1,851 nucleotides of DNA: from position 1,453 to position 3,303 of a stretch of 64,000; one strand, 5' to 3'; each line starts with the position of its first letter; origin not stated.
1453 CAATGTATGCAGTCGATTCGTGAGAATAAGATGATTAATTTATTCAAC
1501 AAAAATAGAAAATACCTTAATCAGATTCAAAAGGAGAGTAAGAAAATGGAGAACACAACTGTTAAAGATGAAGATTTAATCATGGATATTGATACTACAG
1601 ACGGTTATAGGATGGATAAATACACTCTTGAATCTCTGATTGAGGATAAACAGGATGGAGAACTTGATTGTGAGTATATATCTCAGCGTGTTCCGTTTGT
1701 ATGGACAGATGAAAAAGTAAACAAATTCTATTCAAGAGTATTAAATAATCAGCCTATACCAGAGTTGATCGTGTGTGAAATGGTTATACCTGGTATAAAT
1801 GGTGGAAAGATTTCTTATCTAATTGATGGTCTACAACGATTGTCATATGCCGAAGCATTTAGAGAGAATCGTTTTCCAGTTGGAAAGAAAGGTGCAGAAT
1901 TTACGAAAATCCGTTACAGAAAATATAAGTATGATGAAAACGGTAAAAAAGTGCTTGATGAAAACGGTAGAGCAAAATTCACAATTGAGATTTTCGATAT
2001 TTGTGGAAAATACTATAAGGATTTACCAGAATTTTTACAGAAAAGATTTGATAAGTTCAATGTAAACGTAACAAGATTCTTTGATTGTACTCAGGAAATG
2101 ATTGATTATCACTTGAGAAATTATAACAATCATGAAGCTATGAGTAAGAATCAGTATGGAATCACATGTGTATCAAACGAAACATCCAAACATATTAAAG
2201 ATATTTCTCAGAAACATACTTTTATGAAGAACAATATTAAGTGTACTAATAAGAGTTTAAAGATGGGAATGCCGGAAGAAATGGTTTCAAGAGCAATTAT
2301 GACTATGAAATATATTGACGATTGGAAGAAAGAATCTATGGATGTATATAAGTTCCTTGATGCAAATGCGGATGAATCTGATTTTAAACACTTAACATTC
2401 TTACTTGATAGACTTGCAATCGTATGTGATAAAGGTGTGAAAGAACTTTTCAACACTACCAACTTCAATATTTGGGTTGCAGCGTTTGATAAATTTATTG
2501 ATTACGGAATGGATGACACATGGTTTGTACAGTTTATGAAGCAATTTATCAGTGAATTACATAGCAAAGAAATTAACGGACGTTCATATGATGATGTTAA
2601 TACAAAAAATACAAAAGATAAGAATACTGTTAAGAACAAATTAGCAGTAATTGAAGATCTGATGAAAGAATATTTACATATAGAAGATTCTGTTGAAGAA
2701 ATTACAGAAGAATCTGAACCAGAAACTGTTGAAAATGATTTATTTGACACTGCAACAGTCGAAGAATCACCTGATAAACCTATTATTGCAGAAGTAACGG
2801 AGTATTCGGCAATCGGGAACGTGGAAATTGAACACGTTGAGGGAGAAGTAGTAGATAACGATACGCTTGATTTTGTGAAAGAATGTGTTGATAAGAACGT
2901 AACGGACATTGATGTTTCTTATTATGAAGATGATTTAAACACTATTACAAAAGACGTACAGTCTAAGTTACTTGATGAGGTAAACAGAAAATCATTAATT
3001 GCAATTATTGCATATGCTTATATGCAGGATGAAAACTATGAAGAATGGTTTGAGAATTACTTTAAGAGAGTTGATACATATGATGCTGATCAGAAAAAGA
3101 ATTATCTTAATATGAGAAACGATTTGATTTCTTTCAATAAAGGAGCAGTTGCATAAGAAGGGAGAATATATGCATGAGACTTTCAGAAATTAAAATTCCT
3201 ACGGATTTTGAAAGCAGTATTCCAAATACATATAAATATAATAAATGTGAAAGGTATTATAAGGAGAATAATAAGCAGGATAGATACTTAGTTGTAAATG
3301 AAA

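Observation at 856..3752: Unusual fusion of a sigma-factor-like HTH with a DUF262 (GmrSD-N/ParB-like) domain and an acidic tail, adjacent to a second ParB-N-like protein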

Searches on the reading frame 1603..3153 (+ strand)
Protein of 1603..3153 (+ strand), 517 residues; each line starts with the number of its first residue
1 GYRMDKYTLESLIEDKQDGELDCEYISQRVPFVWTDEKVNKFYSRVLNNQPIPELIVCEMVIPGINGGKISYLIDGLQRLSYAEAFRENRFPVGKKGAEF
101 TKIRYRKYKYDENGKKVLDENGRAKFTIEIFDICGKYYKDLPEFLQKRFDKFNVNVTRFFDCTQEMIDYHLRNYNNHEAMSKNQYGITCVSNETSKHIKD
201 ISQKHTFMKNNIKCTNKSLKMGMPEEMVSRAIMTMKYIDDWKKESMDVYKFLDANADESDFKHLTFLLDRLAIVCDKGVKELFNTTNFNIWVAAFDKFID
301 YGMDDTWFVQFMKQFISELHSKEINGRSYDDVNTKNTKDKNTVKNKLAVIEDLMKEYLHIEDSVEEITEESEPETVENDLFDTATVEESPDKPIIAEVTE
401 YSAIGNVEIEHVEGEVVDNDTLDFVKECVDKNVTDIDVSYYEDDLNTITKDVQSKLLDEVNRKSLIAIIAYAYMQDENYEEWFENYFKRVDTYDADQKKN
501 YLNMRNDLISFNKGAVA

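Call 38: search_solved_structures(query=A2, max_evalue=10, show_alignments=3)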
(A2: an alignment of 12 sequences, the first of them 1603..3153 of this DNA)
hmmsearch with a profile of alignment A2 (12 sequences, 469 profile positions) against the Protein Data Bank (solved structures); distinct sequences matched with E-value up to 10: 2.
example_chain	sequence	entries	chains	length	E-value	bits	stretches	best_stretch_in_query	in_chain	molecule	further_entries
3upv_A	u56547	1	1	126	0.49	12.2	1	324-405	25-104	Heat shock protein STI1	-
9e6q_Ah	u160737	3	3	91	0.83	11.5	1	133-161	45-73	eL42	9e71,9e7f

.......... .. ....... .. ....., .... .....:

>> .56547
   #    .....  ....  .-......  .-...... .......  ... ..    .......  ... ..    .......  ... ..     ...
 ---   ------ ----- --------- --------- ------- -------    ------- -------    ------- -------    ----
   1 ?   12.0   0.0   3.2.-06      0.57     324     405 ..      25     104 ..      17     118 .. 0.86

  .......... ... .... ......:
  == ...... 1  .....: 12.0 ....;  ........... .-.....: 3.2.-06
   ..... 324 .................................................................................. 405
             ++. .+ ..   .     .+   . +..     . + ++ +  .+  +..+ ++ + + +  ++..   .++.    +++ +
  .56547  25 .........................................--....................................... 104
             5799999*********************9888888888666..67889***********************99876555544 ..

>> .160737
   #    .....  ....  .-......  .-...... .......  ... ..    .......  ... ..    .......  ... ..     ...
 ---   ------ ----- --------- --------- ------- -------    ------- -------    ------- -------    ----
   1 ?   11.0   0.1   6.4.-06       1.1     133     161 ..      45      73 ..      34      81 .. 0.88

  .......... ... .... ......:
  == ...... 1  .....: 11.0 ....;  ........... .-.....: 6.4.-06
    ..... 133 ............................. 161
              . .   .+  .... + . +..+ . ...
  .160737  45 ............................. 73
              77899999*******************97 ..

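Call 49: search_protein_representatives(alignment_id=A2)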
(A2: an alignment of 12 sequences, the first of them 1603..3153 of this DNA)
Query: 12 sequences, 469 profile positions. Proteins with E-value up to 0.001 (for the whole library): 1477; up to 1e-10: 663; up to 1e-30: 325. The best 150 are listed.
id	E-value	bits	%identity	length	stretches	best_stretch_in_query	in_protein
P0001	9.0e-235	796.1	-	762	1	2-465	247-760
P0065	3.1e-213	725.1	-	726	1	1-468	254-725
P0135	1.2e-184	630.9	-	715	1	1-465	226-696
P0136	1.3e-184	630.7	-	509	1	1-465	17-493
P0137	1.3e-180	617.5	-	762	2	3-466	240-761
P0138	5.2e-178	609.0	-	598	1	2-358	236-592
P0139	3.4e-173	593.1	-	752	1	2-464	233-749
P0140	5.9e-171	585.7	-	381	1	88-466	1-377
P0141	7.8e-165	565.5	-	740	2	1-467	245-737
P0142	6.9e-159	545.9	-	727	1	1-466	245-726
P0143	2.0e-157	541.1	-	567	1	1-467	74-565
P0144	4.4e-156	536.7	-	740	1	1-466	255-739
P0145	6.7e-152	522.9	-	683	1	3-465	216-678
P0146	6.9e-149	512.9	-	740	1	1-460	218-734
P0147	6.9e-146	503.0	-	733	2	3-465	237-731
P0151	1.2e-143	495.7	-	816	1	1-462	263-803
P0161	1.0e-127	443.2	-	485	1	3-467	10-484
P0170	9.7e-118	410.2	-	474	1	4-465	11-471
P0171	1.7e-117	409.4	-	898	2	5-465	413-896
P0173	2.1e-116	405.8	-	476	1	3-468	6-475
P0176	1.0e-114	400.3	-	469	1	4-467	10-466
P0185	2.5e-106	372.6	-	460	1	3-466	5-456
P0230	8.4e-91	321.4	-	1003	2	2-412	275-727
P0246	1.6e-88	313.9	-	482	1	5-460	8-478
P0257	2.3e-86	306.8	-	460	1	3-464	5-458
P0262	8.7e-86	304.9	-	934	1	6-367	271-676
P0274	2.2e-83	297.0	-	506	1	3-466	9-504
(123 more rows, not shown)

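Call 52: find_encoding_contigs(protein=P0173, flank=6000, max_places=3)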
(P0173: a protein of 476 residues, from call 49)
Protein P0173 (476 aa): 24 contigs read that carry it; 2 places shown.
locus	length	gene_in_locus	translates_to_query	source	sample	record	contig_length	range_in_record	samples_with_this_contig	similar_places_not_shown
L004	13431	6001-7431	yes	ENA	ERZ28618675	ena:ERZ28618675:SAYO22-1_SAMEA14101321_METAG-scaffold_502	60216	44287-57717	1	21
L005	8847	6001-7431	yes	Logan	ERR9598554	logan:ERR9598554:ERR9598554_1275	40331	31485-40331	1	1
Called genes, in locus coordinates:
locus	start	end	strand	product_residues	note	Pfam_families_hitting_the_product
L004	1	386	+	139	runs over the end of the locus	PF01989:AcnX_swivel_put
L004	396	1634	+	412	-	PF01946:Thi4 (weak), PF00890:FAD_binding_2 (weak), PF01134:GIDA (faint), PF07992:Pyr_redox_2 (weak), PF12831:FAD_oxidored, PF13450:NAD_binding_8 (weak), PF12831:FAD_oxidored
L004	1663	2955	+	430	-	PF02447:GntP_permease (weak)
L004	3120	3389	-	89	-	PF13443:HTH_26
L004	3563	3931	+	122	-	PF02452:PemK_toxin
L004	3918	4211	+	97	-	-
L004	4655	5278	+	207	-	-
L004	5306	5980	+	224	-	PF04542:Sigma70_r2 (faint)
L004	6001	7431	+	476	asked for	PF03235:GmrSD_N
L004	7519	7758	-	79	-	-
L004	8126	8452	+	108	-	-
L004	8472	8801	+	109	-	-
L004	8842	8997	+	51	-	-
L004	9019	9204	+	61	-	-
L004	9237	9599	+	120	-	-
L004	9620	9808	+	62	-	-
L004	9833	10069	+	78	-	-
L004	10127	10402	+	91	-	-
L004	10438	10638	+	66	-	-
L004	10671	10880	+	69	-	-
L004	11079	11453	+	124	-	-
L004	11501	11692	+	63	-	-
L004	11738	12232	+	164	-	-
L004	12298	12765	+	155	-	-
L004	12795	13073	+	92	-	-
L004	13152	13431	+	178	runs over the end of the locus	-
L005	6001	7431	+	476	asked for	PF03235:GmrSD_N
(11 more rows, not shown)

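Call 53: find_encoding_contigs(protein=P0161, flank=6000, max_places=3)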
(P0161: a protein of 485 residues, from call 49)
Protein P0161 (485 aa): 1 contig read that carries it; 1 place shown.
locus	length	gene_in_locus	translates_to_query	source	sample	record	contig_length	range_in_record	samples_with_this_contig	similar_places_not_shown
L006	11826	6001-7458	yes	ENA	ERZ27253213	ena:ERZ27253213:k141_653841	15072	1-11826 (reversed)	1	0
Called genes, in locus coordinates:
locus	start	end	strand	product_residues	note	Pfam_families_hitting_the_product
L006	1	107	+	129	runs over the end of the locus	-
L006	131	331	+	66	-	-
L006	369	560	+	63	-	-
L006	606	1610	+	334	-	PF00589:Phage_integrase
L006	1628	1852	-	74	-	PF07878:RHH_5 (weak)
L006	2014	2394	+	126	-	PF02452:PemK_toxin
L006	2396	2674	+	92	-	-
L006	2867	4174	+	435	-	PF01385:OrfB_IS605 (weak), PF07282:Cas12f1-like_TNB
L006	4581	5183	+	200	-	-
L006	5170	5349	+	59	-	-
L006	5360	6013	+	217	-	-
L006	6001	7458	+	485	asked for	-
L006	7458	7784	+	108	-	-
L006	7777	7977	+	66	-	-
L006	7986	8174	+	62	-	-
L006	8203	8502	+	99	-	-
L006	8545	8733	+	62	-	-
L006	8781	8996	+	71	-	-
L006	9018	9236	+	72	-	-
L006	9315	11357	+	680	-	PF26675:DUF8224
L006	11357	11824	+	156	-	?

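Call 56: find_related_loci(query=A2, collection=genome_contigs, flank=6000)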
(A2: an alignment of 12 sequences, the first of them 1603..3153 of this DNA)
Query A2 (517 aa) in genome_contigs; peptide patterns used: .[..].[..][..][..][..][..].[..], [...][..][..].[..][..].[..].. (x = any residue, [..] = any of these).
42 stretches matched a pattern; 22 encode a relative of the query (tblastn E <= 1e-3); 22 distinct loci.
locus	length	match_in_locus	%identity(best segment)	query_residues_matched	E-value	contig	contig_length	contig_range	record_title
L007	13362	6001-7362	45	1-511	4e-133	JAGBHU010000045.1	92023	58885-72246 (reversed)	MAG: Coprococcus sp. isolate RGIG9131 Water_deer_Rectum.Co__c1162762, whole genome shotgun sequence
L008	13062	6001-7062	54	1-363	2e-123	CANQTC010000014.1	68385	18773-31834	MAG: uncultured Coprococcus sp. isolate Lapin-026__bin103 genome assembly, contig: Lapin-026__NODE_395_length_68385_cov_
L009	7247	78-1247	46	73-511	2e-121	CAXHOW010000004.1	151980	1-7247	MAG: uncultured Acetatifactor sp. isolate ena-SAMPLE-TAB-22-03-2024-10:43:23:832-115461 genome assembly, contig: NODE_75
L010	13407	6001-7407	36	2-515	2e-103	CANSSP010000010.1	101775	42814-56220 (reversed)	MAG TPA_asm: uncultured Roseburia sp. isolate SRR15730548_bin.67_metawrap_v1.3_MAG genome assembly, contig: NODE.211_len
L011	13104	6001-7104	46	1-368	3e-103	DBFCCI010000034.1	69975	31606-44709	MAG TPA_asm: Lachnospira sp. isolate MAG5428 k141_30820, whole genome shotgun sequence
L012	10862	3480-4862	37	2-508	7e-101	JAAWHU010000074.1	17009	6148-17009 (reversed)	MAG: Hungatella sp. isolate ABMPRH_201_1 SL341416_scaffold_8335, whole genome shotgun sequence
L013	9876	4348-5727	37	2-508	3e-100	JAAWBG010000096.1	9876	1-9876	MAG: Lachnospiraceae bacterium isolate ABMPRH_237_1 k141_1512787, whole genome shotgun sequence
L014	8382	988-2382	37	2-513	7e-97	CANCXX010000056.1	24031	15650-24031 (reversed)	MAG TPA_asm: uncultured bacterium isolate ERR6760096_bin.74_metawrap_v1.3_MAG genome assembly, contig: ERZ12802846.2309,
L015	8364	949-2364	39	2-511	2e-106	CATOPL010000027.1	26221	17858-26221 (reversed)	MAG TPA_asm: uncultured Lachnospiraceae bacterium isolate MGG28615_1680015491 genome assembly, contig: SRR9205151_1559,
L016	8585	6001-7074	43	2-360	3e-93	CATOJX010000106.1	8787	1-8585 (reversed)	MAG TPA_asm: uncultured Lachnospiraceae bacterium isolate MGG29070_1680015493 genome assembly, contig: SRR9205165_3711,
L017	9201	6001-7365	33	5-511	4e-77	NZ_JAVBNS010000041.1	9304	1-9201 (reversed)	MAG: Anaerosporobacter sp. isolate EPI_MAG_00087 c_000012966786, whole genome shotgun sequence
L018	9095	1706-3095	52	2-486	2e-86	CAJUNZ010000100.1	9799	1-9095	MAG TPA_asm: uncultured Acetatifactor sp. isolate MGBC162151 genome assembly, contig: MGBC162151.100, whole genome shotg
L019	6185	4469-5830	29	7-511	3e-62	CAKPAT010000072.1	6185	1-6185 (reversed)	MAG: uncultured Bacilli bacterium isolate REFINED_METABAT215_TOP10_CONTIGS_1500_ASSEMBLY_K77_MERGED__Hadza_MoBio_C-REDO_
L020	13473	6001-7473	30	7-508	3e-59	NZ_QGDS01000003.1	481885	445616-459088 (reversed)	Faecalicatena contorta strain NLAE-zl-C134 Ga0104392_103, whole genome shotgun sequence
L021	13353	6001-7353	29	7-508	4e-58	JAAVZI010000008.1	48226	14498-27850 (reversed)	MAG: Lachnospiraceae bacterium isolate ABMPRH_301_1 k141_208559, whole genome shotgun sequence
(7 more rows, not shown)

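Call 57: find_related_loci(query=A2, collection=viral_contigs, flank=6000)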
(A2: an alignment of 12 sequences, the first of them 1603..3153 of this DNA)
Query A2 (517 aa) in viral_contigs; peptide patterns used: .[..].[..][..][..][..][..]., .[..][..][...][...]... (x = any residue, [..] = any of these).
255 stretches matched a pattern; 116 encode a relative of the query (tblastn E <= 1e-3); the best 80 are kept; 80 distinct loci.
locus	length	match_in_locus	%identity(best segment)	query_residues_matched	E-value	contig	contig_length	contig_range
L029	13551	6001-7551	98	1-517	0e+0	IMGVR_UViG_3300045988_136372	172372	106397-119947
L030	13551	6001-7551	98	1-517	0e+0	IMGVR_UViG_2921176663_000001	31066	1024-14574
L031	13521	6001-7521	96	1-517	0e+0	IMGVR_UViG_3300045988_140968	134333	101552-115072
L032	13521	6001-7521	95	1-517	0e+0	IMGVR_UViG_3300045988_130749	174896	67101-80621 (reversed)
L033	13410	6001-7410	54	1-516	3e-172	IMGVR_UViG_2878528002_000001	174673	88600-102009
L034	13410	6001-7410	53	1-516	9e-171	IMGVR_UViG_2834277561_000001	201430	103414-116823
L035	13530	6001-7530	51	7-517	1e-138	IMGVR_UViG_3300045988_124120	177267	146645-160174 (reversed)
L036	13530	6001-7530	51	7-517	1e-138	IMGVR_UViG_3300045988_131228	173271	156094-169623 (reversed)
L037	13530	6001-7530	51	7-517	1e-138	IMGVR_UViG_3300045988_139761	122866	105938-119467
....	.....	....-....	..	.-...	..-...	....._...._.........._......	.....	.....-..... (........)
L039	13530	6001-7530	51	7-517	2e-138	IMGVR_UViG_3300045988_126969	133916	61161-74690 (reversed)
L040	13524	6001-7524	49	7-517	4e-135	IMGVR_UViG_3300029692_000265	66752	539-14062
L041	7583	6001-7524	49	7-517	4e-135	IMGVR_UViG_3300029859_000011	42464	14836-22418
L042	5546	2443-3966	49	7-517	8e-136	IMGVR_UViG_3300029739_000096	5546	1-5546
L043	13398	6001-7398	42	1-517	5e-125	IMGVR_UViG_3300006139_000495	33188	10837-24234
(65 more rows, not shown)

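Call 65: search_protein_families(library=pfam, proteins=[P0173, P0161, P0170, P0176, P0185, P0135, P0151, P0171, P0230, P0262], max_evalue=0.01)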
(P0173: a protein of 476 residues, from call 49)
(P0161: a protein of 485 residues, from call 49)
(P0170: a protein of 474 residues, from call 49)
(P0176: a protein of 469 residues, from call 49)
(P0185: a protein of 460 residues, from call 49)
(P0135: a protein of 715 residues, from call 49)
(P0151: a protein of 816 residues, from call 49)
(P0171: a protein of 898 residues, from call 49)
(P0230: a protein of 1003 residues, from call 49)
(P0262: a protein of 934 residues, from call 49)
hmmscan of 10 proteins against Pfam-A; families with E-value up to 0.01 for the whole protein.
P0173 (476 aa): 1 family
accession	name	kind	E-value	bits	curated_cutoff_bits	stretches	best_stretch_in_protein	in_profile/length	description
PF03235.19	GmrSD_N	-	6.4e-07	30.1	33.2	1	29-164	16-152/199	GmrSD restriction endonuclease, N-terminal domain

P0161 (485 aa): 1 family
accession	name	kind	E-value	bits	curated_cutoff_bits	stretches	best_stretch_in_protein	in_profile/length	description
PF03235.19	GmrSD_N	-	2.2e-05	25.1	33.2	1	31-165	14-152/199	GmrSD restriction endonuclease, N-terminal domain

P0170 (474 aa): 1 family
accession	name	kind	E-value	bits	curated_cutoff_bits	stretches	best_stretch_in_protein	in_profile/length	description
PF03235.19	GmrSD_N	-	1.8e-06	28.6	33.2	1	35-164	18-151/199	GmrSD restriction endonuclease, N-terminal domain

P0176 (469 aa): 1 family
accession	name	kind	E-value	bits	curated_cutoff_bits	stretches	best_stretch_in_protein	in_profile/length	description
PF03235.19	GmrSD_N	-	1.8e-05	25.4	33.2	1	33-176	17-154/199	GmrSD restriction endonuclease, N-terminal domain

P0185 (460 aa): 0 families

P0135 (715 aa): 2 families
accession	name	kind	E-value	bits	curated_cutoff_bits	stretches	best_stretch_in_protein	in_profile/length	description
PF03235.19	GmrSD_N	-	4.9e-05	24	33.2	1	253-400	18-154/199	GmrSD restriction endonuclease, N-terminal domain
PF08281.18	Sigma70_r4_2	-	0.00053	20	25.7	1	143-187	2-47/54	Sigma-70, region 4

P0151 (816 aa): 2 families
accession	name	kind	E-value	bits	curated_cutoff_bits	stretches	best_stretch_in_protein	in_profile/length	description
PF07638.17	Sigma70_ECF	-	4.8e-05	23.8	21.1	1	70-212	68-178/185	ECF sigma factor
PF03235.19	GmrSD_N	-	0.0012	19.4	33.2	1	293-427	20-154/199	GmrSD restriction endonuclease, N-terminal domain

P0171 (898 aa): 4 families
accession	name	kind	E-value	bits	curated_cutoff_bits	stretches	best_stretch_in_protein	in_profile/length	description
PF03235.19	GmrSD_N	-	1.7e-07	32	33.2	1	428-574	9-176/199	GmrSD restriction endonuclease, N-terminal domain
PF08281.18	Sigma70_r4_2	-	1.7e-05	24.8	25.7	1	155-196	4-46/54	Sigma-70, region 4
PF22943.2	HTH_68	-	0.0055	16.7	27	0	167-188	8-29/45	Putative helix-turn-helix domain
PF07638.17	Sigma70_ECF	-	0.0084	16.5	21.1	0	152-200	127-175/185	ECF sigma factor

P0230 (1003 aa): 1 family
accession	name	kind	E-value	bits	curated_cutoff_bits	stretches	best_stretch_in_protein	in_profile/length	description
PF03235.19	GmrSD_N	-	4.7e-05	24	33.2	1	306-426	22-147/199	GmrSD restriction endonuclease, N-terminal domain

P0262 (934 aa): 1 family
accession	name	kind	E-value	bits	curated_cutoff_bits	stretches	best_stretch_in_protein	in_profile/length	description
PF03235.19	GmrSD_N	-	2.4e-09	38.1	33.2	1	299-418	23-149/199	GmrSD restriction endonuclease, N-terminal domain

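Call 66: search_protein_families(library=padloc, proteins=[P0173], max_evalue=0.01)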
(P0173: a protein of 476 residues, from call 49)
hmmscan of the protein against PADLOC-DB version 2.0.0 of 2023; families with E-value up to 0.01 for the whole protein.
P0173 (476 aa): 1 family
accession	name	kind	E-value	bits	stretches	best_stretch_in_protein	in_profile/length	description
PDLC03877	NsnA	-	1.7e-11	42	1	5-290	46-298/385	-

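Call 109: search_protein_families(library=ncbifam, proteins=[P0171, P0151, L004:5306-5977:+, L006:5360-6010:+, P0173, P0262], max_evalue=0.01)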
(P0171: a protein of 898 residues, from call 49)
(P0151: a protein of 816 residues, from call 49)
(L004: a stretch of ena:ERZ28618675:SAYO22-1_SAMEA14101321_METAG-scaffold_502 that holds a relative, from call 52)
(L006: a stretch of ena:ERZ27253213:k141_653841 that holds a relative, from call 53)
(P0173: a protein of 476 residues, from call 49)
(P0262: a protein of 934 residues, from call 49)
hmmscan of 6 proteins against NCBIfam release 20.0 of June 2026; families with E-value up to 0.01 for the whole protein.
P0171 (898 aa): 4 families
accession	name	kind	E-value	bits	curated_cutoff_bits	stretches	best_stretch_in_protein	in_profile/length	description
TIGR02937.1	sigma70-ECF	superfamily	2.7e-07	30.3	42.9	1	17-199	11-156/165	sigma-70 family RNA polymerase sigma factor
NF009172.0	PRK12519.1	subfamily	0.00054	19.6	222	0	151-188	131-169/194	RNA polymerase sigma factor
TIGR02985.1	Sig70_bacteroi1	subfamily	0.0011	19.3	126.4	0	154-192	107-146/162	RNA polymerase sigma-70 factor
NF058625.1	sigma_PG0214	equivalog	0.0017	18.1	130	1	155-193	107-146/170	GFO_1088 family ECF-type sigma factor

P0151 (816 aa): 3 families
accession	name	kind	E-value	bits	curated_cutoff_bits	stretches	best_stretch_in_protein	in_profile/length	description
TIGR02937.1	sigma70-ECF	superfamily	0.00043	20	42.9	1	66-210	43-158/165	sigma-70 family RNA polymerase sigma factor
TIGR02394.1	rpoS_proteo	equivalog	0.0011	18.6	378.7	1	119-191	174-242/285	RNA polymerase sigma factor RpoS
NF004207.0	PRK05657.1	equivalog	0.0013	18.2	394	1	119-189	217-283/329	RNA polymerase sigma factor RpoS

L004:5306-5977:+ (224 aa): 16 families
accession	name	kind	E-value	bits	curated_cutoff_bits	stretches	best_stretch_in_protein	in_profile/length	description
TIGR02937.1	sigma70-ECF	superfamily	2.4e-08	33.8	42.9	1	32-205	14-148/165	sigma-70 family RNA polymerase sigma factor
TIGR02393.1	RpoD_Cterm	equivalog_domain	1.6e-06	27.9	354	1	105-185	107-186/238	RNA polymerase sigma factor RpoD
TIGR02479.1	FliA_WhiG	subfamily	3.7e-06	26.9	189.6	1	45-102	21-78/224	FliA/WhiG family RNA polymerase sigma factor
NF005413.0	PRK06986.1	subfamily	4e-06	26.8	201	1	27-107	21-100/241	RNA polymerase sigma factor FliA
NF006176.0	PRK08311.2-4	equivalog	4.8e-06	26.1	260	1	26-100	33-104/249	RNA polymerase sigma factor SigI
NF004207.0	PRK05657.1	equivalog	6.8e-06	25.7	394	1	129-184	220-274/329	RNA polymerase sigma factor RpoS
TIGR02980.1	SigBFG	subfamily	8.5e-05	22.3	234.35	0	48-99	28-86/227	SigB/SigF/SigG family RNA polymerase sigma factor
TIGR02394.1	rpoS_proteo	equivalog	0.00015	21.4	378.7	0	129-185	177-232/285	RNA polymerase sigma factor RpoS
NF004471.0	PRK05803.1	subfamily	0.00038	19.8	252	0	46-99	73-126/235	RNA polymerase sporulation sigma factor SigK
TIGR02997.1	Sig70-cyanoRpoD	subfamily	0.00041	19.7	384.5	1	113-200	189-273/298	RNA polymerase sigma factor, RpoD/SigA family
NF004566.0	PRK05901.2-4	equivalog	0.00058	19.2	531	0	25-93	198-266/448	RNA polymerase sigma factor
TIGR02846.1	spore_sigmaK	equivalog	0.00077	19.1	298.65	0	127-185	125-184/227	RNA polymerase sporulation sigma factor SigK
NF006175.0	PRK08311.2-3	subfamily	0.0017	17.9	244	1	52-118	51-119/244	RNA polymerase sigma factor SigI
TIGR02895.1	spore_sigI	equivalog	0.0033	17.2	185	1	60-113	49-102/219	RNA polymerase sigma-I factor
NF005644.0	PRK07408.1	subfamily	0.0036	17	261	0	48-95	53-100/258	RNA polymerase sigma factor SigF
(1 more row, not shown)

L006:5360-6010:+ (217 aa): 4 families
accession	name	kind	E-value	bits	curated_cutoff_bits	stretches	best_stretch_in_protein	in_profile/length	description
TIGR02937.1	sigma70-ECF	superfamily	6.2e-07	29.2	42.9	1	48-188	28-146/165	sigma-70 family RNA polymerase sigma factor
NF006176.0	PRK08311.2-4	equivalog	4.6e-05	22.9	260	1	10-96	20-100/249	RNA polymerase sigma factor SigI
TIGR02479.1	FliA_WhiG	subfamily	0.0018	18.1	189.6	0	44-81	22-57/224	FliA/WhiG family RNA polymerase sigma factor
NF006147.0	PRK08295.1-4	equivalog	0.0022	17.6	212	1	47-197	48-190/201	RNA polymerase factor sigma-70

P0173 (476 aa): 0 families

P0262 (934 aa): 1 family
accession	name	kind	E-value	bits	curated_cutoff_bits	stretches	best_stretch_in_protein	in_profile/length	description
TIGR02937.1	sigma70-ECF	superfamily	9.6e-07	28.6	42.9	1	75-203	38-146/165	sigma-70 family RNA polymerase sigma factor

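Call 111: find_encoding_contigs(protein=P0257, flank=3000, max_places=1)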
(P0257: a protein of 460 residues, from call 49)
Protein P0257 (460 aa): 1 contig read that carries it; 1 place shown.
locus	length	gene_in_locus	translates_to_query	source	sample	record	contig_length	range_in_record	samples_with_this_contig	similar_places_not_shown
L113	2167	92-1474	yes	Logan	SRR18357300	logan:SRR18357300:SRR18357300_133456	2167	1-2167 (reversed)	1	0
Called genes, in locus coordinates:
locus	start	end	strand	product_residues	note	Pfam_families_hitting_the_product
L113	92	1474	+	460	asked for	-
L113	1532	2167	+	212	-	?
